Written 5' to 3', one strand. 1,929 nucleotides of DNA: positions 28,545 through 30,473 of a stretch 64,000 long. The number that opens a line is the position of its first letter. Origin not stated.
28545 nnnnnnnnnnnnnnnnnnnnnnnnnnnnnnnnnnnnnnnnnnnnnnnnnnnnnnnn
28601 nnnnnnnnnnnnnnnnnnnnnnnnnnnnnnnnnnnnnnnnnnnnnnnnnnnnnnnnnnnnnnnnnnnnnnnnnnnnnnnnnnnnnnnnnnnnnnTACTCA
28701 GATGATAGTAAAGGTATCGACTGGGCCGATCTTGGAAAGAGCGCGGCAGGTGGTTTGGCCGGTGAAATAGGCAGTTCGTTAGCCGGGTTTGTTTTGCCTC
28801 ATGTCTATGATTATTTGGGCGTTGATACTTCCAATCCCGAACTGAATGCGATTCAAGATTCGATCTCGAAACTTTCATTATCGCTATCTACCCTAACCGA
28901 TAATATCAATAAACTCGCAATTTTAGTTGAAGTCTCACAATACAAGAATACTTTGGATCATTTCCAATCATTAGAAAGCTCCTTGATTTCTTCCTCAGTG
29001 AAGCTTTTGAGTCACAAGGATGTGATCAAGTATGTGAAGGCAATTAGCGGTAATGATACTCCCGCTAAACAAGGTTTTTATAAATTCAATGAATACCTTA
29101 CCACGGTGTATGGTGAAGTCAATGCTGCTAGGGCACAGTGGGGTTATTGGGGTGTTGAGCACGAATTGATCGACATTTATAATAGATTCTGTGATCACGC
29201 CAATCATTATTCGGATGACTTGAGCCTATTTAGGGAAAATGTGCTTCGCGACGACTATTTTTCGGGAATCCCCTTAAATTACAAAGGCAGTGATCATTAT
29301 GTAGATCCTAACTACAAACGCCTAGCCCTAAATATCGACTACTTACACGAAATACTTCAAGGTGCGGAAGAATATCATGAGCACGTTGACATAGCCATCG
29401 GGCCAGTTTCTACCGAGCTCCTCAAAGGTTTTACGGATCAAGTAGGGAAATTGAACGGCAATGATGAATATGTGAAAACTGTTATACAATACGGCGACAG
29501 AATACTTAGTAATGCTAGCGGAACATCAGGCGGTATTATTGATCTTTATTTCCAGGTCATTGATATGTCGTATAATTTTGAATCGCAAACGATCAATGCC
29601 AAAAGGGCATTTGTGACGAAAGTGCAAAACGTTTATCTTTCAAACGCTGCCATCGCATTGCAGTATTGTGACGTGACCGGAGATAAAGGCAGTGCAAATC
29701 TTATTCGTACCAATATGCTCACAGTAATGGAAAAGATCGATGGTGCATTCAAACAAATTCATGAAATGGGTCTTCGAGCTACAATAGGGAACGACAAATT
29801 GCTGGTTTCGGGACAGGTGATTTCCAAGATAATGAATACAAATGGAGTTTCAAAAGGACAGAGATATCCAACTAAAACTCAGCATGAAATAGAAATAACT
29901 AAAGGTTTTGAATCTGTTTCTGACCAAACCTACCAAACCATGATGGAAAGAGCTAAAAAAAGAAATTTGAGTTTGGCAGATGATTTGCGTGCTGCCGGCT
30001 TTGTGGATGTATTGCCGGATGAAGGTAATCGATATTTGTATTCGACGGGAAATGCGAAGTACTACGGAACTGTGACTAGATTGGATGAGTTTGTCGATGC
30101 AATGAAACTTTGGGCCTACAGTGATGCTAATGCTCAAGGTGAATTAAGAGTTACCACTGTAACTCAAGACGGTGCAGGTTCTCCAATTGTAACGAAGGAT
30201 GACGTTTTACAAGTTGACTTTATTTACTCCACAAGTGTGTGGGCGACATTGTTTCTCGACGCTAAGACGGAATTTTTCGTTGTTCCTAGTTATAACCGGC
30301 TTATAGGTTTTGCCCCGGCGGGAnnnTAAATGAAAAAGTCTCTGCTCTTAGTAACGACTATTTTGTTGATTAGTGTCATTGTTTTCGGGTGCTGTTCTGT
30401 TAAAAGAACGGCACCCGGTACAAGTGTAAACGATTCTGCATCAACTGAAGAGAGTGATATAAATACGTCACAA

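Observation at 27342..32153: Unknown 994-aa lipoprotein translationally coupled to a C11 (clostripain-like) lipoprotein: candidate surface pro-protein plus maturation protease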

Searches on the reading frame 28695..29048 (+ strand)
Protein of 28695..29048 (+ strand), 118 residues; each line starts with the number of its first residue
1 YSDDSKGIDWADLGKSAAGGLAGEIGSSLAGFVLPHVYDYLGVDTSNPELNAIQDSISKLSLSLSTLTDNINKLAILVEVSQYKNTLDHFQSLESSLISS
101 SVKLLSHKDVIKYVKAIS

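Call 102: search_protein_families(library=pfam, max_evalue=1, proteins=[window:28695-29048:+])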
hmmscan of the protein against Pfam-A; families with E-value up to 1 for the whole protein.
seq(118 aa): 1 family
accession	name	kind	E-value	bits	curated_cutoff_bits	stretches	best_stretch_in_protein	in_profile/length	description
PF05377.16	FlaC_arch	-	0.1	13.4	27.8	1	49-79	15-45/55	Flagella accessory protein C (FlaC)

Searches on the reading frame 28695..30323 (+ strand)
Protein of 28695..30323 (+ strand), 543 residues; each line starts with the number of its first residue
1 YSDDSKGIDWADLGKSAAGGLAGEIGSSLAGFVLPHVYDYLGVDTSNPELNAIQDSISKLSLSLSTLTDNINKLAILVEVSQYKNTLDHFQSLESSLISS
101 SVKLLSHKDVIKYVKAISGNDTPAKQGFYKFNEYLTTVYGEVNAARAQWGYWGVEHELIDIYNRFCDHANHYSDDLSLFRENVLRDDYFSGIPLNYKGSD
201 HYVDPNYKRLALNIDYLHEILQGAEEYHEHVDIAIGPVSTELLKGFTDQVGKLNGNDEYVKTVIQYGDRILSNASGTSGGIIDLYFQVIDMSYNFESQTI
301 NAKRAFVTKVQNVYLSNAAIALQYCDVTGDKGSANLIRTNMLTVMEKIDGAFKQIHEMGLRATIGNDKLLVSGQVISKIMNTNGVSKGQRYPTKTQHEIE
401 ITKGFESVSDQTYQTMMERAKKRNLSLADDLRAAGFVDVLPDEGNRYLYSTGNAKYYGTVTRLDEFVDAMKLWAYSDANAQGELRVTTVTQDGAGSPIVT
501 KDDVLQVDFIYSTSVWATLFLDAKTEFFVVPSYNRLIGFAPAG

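Call 49: search_solved_structures(query=A3, max_evalue=10, show_alignments=2)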
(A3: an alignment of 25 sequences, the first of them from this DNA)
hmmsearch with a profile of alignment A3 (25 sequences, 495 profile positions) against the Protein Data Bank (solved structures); distinct sequences matched with E-value up to 10: 34.
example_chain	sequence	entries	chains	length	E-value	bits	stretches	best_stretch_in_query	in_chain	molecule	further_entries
7dvr_A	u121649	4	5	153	0.0029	19.9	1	359-446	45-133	HTH marR-type domain-containing protein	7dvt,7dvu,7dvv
7dvs_A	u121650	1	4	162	0.0031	19.8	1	356-444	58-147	MarR family transcriptional regulator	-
4zry_B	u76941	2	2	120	0.039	16.1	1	47-95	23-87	Keratin, type II cytoskeletal 1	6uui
1eq7_A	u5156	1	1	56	0.044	16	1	49-95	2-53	OUTER MEMBRANE LIPOPROTEIN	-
6jfv_B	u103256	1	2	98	0.048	15.8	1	48-110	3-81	Keratin, type II cytoskeletal 5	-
2pms_C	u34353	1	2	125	0.063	15.5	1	58-95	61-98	PNEUMOCOCCAL SURFACE PROTEIN A (PSPA)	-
3tnu_B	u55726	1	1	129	0.065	15.4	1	47-110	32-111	Keratin, type II cytoskeletal 5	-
9rld_L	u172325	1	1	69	0.069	15.3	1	49-95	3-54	Major outer membrane lipoprotein Lpp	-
2k7r_A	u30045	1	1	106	0.15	14.2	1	97-142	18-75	Primosomal protein dnaI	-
8z6e_A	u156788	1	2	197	0.23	13.6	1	60-142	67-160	TetR family transcriptional regulator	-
9llq_A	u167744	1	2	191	0.26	13.4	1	60-142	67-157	TetR family transcriptional regulator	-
9uju_C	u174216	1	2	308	0.34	13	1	51-97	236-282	Egalitarian, isoform B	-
5apt_A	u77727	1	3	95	0.38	12.9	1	53-107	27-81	GENERAL CONTROL PROTEIN GCN4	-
8qaf_A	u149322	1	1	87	0.39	12.9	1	52-84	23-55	sc-apCC-8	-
4xtk_A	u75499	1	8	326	0.44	12.7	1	240-261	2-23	CRISPR-associated endonuclease Cas1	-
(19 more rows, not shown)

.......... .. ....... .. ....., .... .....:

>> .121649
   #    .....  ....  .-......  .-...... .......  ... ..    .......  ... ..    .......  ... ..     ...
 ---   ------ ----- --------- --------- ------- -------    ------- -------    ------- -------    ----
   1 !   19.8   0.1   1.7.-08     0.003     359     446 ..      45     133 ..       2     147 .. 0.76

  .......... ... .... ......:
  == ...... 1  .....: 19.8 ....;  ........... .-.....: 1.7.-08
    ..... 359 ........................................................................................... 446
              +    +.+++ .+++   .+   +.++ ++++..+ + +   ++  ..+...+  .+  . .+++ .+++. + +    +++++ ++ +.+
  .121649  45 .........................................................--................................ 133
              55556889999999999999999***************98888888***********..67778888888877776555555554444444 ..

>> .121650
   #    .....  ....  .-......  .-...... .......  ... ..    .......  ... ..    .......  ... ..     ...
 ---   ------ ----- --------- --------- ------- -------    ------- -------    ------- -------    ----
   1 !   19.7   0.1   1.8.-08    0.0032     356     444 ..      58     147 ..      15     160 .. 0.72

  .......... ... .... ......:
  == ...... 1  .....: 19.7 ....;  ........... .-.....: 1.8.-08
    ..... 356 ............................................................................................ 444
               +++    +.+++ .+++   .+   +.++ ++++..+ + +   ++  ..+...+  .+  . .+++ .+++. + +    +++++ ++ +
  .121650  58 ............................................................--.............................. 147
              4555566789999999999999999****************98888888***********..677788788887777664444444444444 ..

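Call 51: predict_structure(alignment_id=A3)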
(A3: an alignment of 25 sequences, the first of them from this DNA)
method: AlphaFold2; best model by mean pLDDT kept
length: 543 residues; sequences in the alignment: 25
mean_pLDDT: 78.6   pTM: 0.66
mean pLDDT of the five models: 78.6, 78.5, 78.1, 77.0, 76.2
residues with pLDDT >= 90: 140; 70-90: 275; 50-70: 83; < 50: 45
segments of 3 or more residues with pLDDT < 50: 1-31, 230-236
pLDDT, mean of each block of 10 residues (from residue 1): 31 38 39 59 54 57 54 52 72 83 82 69 71 78 80 85 92 89 90 72 58 88 77 53 85 86 90 65 87 90 81 85 85 81 83 88 93 95 90 71 90 94 92 95 95 89 79 84 94 94 92 85 87 94 85
secondary structure, 60 per line:
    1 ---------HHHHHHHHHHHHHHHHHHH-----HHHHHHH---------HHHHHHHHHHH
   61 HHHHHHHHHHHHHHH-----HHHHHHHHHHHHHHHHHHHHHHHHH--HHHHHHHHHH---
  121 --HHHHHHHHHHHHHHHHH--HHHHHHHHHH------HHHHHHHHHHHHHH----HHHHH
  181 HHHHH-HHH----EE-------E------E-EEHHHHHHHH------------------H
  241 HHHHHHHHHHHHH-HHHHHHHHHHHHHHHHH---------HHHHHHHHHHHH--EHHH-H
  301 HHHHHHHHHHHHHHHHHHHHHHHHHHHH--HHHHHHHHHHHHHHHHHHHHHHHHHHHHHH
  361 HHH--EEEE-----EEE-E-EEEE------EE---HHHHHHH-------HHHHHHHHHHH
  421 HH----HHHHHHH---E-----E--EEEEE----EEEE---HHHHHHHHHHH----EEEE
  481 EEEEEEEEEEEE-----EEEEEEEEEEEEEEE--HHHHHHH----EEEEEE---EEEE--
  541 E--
elements in order: H10-28 H34-40 H50-75 H81-105 H108-117 H123-139 H142-151 H158-171 H176-185 H214-221 H240-253 H255-271 H281-292 H300-328 H331-363 E366-369 E375-377 E381-384 H396-402 H410-422 H427-433 E446-450 E455-458 H462-472 E477-492 E498-512 H515-521 E526-531 E535-538

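Call 66: fold_search(model_id=the predicted structure, library=pdb)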
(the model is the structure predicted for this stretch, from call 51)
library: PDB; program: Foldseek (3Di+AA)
matches with E <= 10: 315; with E <= 0.001: 0
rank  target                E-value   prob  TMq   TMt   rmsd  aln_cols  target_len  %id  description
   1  8xyc_A                4.2e-02  0.11  0.10  0.08  30.5       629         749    8  Ternary structure of dVemCas12e-sgRNA-dsDNA (released 2024-10-23)
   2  8f7n                  5.1e-02  0.28  0.12  0.16  30.8       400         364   10  Crystal structure of chemoreceptor McpZ ligand sensing domain (released 2023-07-05)
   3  6h2x                  1.2e-01  0.08  0.07  0.10  48.2       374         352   12  MukB coiled-coil elbow from E. coli (released 2019-03-06)
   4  7cso_D                2.3e-01  0.08  0.09  0.11  25.6       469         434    7  Structure of Ephexin4 DH-PH-SH3 (released 2021-02-24)
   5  9efi_A                2.8e-01  0.12  0.15  0.11  30.2       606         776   11  VIP3Cb1 Protoxin Structure (released 2025-06-18)
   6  9y6s_6z               2.9e-01  0.06  0.07  0.02  53.3       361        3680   11  96-nm repeat of the Leishmania tarentolae doublet microtubule (released 2025-12-17)
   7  6ixf_B                3.0e-01  0.08  0.08  0.15  28.0       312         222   13  Crystal structure of SeMet apo SH3BP5 (P41) (released 2019-03-20)
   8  7zr1_D                3.4e-01  0.08  0.12  0.09  72.0       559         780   11  Chaetomium thermophilum Mre11-Rad50-Nbs1 complex bound to ATPyS (composite structure) (released 2023-01-11)
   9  7jg8_d                3.9e-01  0.07  0.12  0.14  36.8       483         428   11  Cryo-EM structure of bedaquiline-saturated Mycobacterium smegmatis ATP synthase rotational state 1 (backbone model) (released 2020-08-19)
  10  4abn_B                3.9e-01  0.03  0.09  0.10  28.3       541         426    9  Crystal structure of full length mouse Strap (TTC5) (released 2012-01-25)
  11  8gmg                  4.4e-01  0.05  0.09  0.06  29.2       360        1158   10  CryoEM structure of P-Glycoprotein in Apo state (released 2025-04-23)
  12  7cso_C                4.4e-01  0.03  0.07  0.08  25.3       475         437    6  Structure of Ephexin4 DH-PH-SH3 (released 2021-02-24)
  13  7csr_A                4.7e-01  0.03  0.08  0.08  25.6       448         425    6  Structure of Ephexin4 R676L (released 2021-02-24)
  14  3o1i_A                4.9e-01  0.18  0.15  0.26  29.0       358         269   11  Crystal Structure of the TorS sensor domain - TorT complex in the absence of ligand (released 2011-12-21)
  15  6ixv_A                4.9e-01  0.06  0.07  0.14  26.6       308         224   13  Crystal structure of SH3BP5-Rab11a (released 2019-03-20)
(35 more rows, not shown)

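Call 101: search_protein_families(library=pfam, alignment_id=A3, max_evalue=1)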
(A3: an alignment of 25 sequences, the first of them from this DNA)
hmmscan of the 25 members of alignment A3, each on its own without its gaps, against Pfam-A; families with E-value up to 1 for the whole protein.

A. member 1, seq(543 aa): 2 families
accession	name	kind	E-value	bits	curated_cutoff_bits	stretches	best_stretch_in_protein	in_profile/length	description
PF25472.1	DUF7902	-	0.064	13.9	26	0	48-76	24-52/85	Domain of unknown function (DUF7902)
PF09340.15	NuA4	-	0.11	12.8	25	0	241-278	39-77/78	Histone acetyltransferase subunit NuA4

B. families by the number of members that match (of 25 scanned): 67 families (the first 25 are shown)
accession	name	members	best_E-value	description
PF17508.7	MccV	4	0.031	Microcin V bacteriocin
PF12296.13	HsbA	3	0.041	Hydrophobic surface binding protein A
PF24627.1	PUMA_CC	2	0.011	PUMA coiled-coil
PF05531.17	NPV_P10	2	0.03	Nucleopolyhedrovirus P10 protein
PF04513.17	Baculo_PEP_C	2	0.47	Baculovirus polyhedron envelope protein, PEP, C terminus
PF09748.14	Med10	1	0.0004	Transcription factor subunit Med10 of Mediator complex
PF05549.16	Allexi_40kDa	1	0.0038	Allexivirus 40kDa protein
PF07631.16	PSD4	1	0.0045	Protein of unknown function (DUF1592)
PF18904.5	DUF5660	1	0.005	Domain of unknown function (DUF5660)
PF12731.12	Mating_N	1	0.0084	Mating-type protein beta 1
PF11681.13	KPP10_Orf10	1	0.0086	Bacteriophage KPP10, Structural protein ORF10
PF01058.29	Oxidored_q6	1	0.011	NADH ubiquinone oxidoreductase, 20 Kd subunit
PF10232.14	Med8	1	0.018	Mediator of RNA polymerase II transcription complex subunit 8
PF17959.7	EF-hand_14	1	0.023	EF-hand domain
PF07516.18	SecA_SW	1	0.026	SecA Wing and Scaffold domain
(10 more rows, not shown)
